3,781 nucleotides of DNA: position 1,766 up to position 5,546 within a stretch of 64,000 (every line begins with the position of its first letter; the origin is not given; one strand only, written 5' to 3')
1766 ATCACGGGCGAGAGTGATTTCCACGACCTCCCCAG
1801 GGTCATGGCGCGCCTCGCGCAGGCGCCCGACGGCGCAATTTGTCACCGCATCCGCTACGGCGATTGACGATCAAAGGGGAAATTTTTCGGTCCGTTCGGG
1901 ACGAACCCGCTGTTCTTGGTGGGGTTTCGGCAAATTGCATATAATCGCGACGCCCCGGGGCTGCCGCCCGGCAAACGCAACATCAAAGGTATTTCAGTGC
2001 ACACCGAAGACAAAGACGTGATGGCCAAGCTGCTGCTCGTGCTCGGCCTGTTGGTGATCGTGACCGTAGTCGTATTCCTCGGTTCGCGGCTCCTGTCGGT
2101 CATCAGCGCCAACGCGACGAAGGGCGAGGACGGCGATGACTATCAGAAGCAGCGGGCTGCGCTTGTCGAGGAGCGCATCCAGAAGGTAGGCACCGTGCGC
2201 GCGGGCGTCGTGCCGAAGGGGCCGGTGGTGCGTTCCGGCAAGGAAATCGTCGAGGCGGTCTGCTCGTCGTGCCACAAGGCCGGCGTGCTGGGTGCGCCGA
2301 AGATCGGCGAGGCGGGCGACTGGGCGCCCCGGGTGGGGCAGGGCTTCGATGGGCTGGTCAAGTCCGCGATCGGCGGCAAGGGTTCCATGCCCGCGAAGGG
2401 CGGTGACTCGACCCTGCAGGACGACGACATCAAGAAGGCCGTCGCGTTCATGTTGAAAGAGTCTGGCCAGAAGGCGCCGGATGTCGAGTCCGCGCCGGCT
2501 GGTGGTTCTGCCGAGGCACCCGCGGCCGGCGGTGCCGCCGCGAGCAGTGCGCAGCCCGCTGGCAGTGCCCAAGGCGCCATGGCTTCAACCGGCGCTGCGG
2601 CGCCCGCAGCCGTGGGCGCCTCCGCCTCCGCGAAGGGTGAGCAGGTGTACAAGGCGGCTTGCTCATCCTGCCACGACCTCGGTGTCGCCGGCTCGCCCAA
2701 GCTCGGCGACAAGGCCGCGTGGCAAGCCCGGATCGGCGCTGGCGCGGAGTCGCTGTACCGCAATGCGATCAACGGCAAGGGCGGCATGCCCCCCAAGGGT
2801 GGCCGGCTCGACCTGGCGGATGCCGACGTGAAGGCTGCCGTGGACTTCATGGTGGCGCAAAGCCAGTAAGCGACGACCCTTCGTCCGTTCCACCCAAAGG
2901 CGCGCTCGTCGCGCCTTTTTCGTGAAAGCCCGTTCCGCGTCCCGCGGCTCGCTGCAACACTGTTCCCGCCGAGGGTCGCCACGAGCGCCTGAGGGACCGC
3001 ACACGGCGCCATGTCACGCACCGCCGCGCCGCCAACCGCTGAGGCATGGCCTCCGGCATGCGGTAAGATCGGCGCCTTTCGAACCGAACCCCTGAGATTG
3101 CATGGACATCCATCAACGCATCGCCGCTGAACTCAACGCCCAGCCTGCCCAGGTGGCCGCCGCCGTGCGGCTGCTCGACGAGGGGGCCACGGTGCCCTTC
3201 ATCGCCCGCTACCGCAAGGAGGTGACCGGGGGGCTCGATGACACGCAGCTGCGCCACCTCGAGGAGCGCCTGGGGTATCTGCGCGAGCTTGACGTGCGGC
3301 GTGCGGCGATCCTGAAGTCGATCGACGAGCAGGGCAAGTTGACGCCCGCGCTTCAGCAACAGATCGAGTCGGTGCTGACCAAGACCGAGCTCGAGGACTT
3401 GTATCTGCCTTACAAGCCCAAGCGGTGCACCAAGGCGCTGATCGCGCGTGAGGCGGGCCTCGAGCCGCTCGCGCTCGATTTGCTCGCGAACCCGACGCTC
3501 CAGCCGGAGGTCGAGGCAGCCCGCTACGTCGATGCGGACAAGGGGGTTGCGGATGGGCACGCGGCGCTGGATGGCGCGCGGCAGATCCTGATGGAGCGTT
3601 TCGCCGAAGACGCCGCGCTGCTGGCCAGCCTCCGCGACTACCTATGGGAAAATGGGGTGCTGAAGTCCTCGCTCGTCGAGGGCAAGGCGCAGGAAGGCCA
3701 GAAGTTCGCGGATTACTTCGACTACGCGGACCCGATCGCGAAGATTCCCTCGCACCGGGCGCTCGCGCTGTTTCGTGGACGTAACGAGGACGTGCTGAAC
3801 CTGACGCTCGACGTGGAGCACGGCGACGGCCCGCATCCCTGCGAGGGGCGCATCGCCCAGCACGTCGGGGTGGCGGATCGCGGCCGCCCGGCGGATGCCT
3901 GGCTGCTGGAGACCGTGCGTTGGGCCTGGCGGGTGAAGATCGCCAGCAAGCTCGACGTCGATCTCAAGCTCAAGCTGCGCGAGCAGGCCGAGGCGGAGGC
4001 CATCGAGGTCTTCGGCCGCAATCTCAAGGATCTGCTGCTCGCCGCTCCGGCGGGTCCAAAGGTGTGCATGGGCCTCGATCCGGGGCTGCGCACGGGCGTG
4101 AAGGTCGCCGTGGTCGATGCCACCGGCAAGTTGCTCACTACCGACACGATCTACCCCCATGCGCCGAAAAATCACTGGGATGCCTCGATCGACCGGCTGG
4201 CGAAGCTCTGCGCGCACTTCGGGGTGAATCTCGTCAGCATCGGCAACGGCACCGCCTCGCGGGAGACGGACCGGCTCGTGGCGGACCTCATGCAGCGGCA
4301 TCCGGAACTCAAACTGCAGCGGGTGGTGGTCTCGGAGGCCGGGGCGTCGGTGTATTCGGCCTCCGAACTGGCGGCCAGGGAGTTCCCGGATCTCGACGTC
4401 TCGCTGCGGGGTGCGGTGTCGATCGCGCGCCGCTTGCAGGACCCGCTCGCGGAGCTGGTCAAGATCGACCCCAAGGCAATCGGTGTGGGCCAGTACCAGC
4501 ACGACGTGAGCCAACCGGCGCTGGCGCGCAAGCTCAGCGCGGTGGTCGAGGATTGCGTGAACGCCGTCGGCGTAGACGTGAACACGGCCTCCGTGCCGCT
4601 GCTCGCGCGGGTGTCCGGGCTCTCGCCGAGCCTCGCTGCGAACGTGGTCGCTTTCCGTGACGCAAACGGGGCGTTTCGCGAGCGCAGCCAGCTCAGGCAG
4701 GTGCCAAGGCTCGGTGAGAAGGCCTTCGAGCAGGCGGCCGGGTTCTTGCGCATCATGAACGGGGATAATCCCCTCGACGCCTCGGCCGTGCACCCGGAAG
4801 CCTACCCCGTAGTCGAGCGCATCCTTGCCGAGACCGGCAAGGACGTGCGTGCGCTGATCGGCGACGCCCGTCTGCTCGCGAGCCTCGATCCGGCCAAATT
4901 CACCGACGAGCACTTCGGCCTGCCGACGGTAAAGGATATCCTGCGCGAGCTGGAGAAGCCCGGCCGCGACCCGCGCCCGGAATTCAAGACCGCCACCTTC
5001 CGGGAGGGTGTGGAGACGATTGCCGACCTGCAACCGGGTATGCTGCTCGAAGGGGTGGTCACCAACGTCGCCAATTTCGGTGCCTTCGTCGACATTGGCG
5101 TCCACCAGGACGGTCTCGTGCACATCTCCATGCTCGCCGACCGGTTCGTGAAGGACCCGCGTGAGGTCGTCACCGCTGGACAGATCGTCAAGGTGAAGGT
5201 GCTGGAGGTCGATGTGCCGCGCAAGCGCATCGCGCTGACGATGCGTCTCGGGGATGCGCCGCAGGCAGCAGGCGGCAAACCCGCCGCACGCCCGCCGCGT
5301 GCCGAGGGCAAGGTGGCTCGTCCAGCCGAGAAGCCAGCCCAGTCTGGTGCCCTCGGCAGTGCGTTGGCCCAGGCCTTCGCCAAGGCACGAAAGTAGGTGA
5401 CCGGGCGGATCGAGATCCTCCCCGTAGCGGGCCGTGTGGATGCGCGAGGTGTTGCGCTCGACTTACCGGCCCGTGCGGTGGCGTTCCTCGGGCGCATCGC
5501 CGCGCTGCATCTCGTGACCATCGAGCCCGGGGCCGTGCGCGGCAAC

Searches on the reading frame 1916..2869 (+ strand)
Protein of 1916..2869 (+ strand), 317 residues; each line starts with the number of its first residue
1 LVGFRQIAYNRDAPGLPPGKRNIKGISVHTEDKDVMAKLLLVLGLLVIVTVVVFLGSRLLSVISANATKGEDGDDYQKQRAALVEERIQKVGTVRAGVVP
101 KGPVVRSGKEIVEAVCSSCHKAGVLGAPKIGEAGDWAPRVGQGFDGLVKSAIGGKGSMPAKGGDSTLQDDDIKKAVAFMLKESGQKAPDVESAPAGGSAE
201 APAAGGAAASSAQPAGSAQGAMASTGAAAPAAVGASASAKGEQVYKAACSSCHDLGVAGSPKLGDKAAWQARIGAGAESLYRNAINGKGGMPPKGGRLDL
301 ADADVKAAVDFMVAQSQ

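Call 50: search_protein_families(library=pfam, proteins=[window:1916-2869:+], max_evalue=0.00001)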
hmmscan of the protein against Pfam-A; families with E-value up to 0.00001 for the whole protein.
window:1916-2869:+ (317 aa): 2 families
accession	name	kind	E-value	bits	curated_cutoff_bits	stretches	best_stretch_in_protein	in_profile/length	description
PF13442.11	Cytochrome_CBB3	-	6.9e-33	113.2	27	2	239-312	4-68/68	Cytochrome C oxidase, cbb3-type, subunit III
PF00034.26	Cytochrom_C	-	2.7e-17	64.3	21.3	2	239-313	2-87/90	Cytochrome c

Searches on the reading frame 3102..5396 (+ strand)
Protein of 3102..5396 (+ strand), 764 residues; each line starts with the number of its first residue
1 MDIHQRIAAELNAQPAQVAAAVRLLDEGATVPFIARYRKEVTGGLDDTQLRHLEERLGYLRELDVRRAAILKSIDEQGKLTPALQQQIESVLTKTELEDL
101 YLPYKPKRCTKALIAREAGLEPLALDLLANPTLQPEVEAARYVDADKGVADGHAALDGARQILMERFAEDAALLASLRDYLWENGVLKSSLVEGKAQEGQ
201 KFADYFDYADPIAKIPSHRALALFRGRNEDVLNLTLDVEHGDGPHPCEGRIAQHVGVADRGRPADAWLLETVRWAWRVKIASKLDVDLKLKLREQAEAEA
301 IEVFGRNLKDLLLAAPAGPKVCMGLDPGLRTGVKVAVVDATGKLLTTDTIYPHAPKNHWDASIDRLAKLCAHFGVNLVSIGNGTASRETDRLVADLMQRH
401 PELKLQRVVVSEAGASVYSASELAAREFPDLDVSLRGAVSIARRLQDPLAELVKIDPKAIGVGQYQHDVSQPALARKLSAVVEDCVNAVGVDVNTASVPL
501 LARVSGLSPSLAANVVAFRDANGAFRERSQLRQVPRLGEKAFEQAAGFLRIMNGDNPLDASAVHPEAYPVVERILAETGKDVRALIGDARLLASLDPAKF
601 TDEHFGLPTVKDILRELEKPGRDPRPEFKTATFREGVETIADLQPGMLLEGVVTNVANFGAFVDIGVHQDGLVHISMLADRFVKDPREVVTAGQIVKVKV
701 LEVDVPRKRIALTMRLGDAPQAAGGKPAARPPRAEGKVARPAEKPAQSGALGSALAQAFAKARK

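Call 50: search_protein_families(library=pfam, proteins=[window:3102-5396:+], max_evalue=0.00001)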
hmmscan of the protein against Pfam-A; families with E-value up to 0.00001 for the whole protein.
window:3102-5396:+ (764 aa): 9 families
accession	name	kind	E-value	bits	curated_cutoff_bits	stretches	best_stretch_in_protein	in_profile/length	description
PF22706.1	Tex_central_region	-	3.9e-76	255.4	27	1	130-304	1-178/178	Tex central region-like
PF16921.10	Tex_YqgF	-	1.6e-53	180.9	27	1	320-446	1-126/126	Tex protein YqgF-like domain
PF09371.15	Tex_N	-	1.5e-31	108.4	32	1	1-75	1-75/75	Tex-like protein N-terminal domain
PF12836.13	HHH_3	-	3.1e-27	94.9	27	1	486-550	1-65/65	Helix-hairpin-helix motif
PF17674.7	HHH_9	-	3.9e-26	92.1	23.1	1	556-625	1-70/70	HHH domain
PF00575.29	S1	-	4.5e-21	75.4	22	1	644-715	3-74/74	S1 RNA binding domain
PF23459.1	S1_RRP5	-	1.4e-06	29.2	27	1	643-704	1-62/72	RRP5 S1 domain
PF14635.12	HHH_7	-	2.2e-06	28.4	27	1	463-551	9-103/104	Helix-hairpin-helix motif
PF14639.11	YqgF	-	4.6e-06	26.9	35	1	405-453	99-147/150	Holliday-junction resolvase-like of SPT6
